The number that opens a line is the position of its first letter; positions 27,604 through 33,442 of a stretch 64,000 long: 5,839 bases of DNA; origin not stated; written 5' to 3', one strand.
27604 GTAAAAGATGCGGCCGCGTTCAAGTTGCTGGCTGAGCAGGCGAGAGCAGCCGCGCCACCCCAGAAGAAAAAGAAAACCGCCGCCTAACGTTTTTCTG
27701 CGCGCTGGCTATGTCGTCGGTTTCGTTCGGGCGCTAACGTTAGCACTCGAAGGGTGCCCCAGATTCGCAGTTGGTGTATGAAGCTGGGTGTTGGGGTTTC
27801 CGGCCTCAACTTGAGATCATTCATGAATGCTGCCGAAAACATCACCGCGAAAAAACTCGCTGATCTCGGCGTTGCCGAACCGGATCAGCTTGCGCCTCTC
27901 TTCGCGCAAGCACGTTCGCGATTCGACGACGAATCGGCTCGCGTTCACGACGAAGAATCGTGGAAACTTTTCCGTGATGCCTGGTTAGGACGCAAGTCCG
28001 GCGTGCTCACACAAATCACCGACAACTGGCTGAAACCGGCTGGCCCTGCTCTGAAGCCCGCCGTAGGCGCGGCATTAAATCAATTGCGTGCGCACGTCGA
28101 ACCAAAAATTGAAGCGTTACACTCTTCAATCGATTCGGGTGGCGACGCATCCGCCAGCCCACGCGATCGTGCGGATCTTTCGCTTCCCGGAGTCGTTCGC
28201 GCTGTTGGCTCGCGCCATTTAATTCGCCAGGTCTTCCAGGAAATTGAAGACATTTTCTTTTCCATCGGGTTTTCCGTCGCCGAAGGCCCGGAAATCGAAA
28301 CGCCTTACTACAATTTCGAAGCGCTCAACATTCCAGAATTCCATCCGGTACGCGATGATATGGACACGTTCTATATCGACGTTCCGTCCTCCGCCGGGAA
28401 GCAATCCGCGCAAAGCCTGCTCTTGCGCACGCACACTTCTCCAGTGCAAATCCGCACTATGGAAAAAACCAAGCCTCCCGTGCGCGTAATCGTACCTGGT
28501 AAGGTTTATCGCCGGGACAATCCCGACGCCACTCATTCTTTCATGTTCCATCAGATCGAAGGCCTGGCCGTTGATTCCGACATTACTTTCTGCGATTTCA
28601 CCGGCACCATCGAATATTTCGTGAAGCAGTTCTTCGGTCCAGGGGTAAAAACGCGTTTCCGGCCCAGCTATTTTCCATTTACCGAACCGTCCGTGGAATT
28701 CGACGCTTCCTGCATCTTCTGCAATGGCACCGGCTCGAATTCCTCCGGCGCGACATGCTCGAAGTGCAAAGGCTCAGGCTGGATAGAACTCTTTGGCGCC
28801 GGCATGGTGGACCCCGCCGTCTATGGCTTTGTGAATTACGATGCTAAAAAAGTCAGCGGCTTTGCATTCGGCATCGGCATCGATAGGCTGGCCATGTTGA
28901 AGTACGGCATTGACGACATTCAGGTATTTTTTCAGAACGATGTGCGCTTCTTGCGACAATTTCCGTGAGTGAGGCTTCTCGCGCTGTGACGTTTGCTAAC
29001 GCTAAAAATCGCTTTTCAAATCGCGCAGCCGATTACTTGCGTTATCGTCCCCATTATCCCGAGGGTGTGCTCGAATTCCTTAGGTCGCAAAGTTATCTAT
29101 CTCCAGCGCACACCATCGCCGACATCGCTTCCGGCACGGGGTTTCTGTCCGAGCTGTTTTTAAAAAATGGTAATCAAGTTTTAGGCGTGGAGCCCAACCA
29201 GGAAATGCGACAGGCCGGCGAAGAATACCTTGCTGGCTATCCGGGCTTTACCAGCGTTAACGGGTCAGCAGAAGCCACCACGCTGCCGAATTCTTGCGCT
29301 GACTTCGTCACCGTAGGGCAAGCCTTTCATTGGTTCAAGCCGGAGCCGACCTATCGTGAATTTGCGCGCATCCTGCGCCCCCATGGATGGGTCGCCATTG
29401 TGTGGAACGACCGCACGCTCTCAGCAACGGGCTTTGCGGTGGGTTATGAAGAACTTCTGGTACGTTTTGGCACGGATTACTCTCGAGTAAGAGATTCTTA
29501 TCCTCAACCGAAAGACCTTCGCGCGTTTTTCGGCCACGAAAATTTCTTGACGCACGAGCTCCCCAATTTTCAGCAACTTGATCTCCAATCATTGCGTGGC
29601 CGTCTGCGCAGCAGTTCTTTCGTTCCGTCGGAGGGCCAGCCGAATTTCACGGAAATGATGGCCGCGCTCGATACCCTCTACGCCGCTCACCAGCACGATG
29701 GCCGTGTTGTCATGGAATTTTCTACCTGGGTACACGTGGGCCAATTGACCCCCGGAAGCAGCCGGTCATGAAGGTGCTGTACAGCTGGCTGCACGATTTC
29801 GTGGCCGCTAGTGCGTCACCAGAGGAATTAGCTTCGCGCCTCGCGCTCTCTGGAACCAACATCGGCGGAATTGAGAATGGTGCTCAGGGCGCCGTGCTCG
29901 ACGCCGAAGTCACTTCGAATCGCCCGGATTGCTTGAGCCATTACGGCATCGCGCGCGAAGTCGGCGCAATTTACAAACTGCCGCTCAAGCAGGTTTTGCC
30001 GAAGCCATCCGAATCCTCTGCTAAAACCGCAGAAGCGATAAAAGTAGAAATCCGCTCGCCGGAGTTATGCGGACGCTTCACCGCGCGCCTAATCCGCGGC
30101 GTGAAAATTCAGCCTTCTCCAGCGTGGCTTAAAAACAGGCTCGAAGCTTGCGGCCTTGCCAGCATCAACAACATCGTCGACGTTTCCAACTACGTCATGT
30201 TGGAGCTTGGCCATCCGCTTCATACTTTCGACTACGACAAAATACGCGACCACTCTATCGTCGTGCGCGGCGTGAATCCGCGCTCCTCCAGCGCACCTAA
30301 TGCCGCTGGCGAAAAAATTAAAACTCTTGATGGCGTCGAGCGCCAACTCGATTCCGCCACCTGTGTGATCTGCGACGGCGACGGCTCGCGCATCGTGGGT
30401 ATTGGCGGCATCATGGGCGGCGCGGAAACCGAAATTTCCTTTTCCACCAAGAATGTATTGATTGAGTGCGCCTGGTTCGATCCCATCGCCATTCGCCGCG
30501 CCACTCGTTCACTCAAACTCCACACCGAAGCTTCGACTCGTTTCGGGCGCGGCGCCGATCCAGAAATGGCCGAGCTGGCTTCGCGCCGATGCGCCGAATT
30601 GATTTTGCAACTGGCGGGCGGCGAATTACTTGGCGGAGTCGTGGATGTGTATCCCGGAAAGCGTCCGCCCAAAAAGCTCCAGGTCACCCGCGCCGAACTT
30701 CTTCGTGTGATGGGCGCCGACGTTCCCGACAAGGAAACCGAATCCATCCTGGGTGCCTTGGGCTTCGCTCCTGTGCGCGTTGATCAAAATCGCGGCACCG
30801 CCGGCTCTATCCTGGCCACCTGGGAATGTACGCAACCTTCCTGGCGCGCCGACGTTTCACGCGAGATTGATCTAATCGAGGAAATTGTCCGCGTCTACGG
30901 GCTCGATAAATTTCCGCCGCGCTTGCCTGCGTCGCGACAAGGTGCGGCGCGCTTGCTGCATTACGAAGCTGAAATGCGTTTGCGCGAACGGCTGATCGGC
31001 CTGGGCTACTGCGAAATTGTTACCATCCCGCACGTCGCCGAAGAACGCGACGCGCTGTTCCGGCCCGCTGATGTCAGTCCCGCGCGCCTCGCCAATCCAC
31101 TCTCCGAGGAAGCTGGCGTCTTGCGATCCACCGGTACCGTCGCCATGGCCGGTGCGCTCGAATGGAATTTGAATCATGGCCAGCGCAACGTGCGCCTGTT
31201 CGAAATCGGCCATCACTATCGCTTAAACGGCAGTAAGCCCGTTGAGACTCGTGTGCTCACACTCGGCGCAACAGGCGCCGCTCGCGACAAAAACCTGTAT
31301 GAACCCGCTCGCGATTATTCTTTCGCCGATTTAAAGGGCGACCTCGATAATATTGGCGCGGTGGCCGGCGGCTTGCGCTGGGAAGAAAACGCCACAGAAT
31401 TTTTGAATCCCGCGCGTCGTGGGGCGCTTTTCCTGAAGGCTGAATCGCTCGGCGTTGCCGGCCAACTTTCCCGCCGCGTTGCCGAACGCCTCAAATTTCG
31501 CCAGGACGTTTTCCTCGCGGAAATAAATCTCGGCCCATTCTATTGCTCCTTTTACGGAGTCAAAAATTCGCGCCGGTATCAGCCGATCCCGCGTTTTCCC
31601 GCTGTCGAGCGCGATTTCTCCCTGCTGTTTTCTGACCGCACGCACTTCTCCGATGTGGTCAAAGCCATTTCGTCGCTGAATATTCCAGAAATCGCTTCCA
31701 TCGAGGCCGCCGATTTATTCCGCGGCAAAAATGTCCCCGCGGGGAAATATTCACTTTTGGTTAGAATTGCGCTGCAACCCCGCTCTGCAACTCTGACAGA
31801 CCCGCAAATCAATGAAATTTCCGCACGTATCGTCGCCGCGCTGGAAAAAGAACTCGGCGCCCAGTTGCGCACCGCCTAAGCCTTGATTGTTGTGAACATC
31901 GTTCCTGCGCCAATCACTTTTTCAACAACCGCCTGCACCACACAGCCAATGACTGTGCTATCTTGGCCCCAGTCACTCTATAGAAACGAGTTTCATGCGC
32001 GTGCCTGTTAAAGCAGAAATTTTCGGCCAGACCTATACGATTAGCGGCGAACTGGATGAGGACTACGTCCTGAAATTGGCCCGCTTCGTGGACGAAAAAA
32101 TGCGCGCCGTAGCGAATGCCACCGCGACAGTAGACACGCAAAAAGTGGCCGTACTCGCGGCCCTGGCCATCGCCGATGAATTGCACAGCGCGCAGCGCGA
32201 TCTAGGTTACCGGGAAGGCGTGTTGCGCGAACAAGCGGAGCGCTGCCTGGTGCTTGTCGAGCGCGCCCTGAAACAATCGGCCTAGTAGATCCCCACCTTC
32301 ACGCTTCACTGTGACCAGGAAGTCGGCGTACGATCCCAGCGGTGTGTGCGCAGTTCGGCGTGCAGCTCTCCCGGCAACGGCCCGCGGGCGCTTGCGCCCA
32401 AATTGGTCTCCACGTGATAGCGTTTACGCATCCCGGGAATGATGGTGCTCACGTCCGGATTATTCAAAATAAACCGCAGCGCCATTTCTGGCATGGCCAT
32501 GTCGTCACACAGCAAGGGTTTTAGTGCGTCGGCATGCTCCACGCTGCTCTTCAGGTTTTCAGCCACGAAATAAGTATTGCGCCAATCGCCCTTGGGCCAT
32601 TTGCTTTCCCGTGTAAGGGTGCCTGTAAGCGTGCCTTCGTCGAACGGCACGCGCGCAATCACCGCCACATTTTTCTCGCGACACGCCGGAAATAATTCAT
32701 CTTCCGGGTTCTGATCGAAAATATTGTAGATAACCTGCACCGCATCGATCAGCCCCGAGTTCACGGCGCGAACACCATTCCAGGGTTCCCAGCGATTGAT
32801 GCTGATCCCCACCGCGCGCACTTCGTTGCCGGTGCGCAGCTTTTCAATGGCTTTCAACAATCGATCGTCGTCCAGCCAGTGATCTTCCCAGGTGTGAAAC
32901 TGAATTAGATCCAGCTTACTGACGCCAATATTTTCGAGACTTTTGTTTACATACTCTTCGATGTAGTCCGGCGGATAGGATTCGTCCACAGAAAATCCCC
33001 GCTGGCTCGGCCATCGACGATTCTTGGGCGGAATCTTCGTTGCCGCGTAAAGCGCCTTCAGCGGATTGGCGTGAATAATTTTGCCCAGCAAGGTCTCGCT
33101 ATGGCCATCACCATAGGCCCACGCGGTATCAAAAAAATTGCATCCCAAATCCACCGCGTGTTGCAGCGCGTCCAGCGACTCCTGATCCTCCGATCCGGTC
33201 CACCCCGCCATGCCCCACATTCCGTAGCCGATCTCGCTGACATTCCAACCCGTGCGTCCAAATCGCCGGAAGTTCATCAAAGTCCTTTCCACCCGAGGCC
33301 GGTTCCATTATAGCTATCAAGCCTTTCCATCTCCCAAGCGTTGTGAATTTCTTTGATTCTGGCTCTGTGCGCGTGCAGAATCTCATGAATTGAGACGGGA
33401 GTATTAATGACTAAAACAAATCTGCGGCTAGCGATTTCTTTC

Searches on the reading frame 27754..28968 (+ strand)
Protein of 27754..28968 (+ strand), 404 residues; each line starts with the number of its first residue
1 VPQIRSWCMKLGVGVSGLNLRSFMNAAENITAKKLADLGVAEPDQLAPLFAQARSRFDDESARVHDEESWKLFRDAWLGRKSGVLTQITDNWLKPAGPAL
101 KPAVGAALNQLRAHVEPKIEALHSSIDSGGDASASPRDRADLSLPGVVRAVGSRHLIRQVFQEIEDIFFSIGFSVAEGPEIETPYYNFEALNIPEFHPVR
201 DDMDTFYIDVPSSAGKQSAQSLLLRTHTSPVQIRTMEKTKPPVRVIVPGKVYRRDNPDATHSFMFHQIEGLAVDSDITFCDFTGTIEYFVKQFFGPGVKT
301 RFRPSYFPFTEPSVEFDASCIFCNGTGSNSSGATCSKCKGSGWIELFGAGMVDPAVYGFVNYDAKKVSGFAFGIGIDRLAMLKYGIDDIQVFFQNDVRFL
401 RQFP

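Call 54: search_protein_families(library=pfam, proteins=[window:27754-28968:+], max_evalue=1e-8)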
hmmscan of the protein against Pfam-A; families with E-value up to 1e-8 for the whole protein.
window:27754-28968:+ (404 aa): 1 family
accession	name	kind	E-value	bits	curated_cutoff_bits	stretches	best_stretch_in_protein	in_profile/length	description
PF01409.25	tRNA-synt_2d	-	2.4e-97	325.7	19.8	1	140-403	2-246/246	tRNA synthetases class II core domain (F)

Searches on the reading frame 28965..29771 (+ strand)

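Call 54: search_protein_families(library=pfam, proteins=[window:28965-29771:+], max_evalue=1e-8)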
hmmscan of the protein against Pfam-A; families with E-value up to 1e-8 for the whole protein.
window:28965-29771:+ (268 aa): 2 families
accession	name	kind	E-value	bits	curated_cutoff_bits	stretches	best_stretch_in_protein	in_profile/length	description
PF08241.18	Methyltransf_11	-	1.5e-15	58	21.2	1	53-145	2-95/95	Methyltransferase domain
PF13649.12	Methyltransf_25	-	1.4e-11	45.4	27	1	51-141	1-97/97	Methyltransferase domain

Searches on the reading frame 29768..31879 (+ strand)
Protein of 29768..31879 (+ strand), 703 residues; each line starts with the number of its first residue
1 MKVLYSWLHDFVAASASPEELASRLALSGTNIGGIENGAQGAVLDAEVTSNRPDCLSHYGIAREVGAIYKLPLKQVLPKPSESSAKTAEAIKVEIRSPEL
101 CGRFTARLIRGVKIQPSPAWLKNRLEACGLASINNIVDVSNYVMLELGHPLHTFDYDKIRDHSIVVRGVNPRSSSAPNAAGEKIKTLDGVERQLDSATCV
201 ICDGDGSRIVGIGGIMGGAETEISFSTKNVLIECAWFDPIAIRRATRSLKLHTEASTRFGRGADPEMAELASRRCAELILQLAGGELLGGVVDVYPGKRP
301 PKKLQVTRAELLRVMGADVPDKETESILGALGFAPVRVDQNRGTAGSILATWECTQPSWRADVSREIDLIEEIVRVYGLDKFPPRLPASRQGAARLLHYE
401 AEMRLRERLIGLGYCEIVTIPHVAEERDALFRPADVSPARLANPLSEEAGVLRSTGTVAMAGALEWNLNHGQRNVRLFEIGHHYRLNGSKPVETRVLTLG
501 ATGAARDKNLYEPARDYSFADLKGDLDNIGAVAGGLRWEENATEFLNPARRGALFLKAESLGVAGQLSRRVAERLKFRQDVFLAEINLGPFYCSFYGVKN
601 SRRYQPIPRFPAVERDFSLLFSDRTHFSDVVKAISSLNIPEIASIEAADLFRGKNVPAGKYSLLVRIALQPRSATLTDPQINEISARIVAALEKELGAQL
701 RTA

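Call 54: search_protein_families(library=pfam, proteins=[window:29768-31879:+], max_evalue=1e-8)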
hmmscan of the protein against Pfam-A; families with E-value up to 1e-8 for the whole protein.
window:29768-31879:+ (703 aa): 4 families
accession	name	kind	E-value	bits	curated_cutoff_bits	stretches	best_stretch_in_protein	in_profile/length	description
PF03483.22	B3_4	-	2.5e-62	210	29.3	1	101-284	2-174/174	B3/4 domain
PF17759.6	tRNA_synthFbeta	-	3e-38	131.9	22.4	1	383-588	2-214/214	Phenylalanyl tRNA synthetase beta chain CLM domain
PF03147.19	FDX-ACB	-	1.7e-23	83.3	31.1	1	608-701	1-94/94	Ferredoxin-fold anticodon binding domain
PF03484.21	B5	-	1.3e-15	57.7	28.6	1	306-378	3-66/67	tRNA synthetase B5 domain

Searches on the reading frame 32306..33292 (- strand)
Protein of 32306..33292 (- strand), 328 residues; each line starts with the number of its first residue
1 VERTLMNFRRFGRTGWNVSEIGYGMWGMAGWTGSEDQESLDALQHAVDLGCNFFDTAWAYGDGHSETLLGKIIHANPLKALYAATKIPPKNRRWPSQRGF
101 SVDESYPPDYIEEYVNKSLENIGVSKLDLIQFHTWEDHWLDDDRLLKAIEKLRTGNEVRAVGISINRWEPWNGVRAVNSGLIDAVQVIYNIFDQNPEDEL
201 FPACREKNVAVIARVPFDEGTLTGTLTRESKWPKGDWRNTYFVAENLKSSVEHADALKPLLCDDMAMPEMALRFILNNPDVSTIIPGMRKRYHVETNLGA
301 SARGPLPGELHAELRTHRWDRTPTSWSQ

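Call 54: search_protein_families(library=pfam, proteins=[window:32306-33292:-], max_evalue=1e-8)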
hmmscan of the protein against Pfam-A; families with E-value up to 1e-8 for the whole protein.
window:32306-33292:- (328 aa): 1 family
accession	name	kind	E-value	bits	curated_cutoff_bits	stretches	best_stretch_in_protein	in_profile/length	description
PF00248.27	Aldo_ket_red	-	1.1e-48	166.3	24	1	20-315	1-287/291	Aldo/keto reductase family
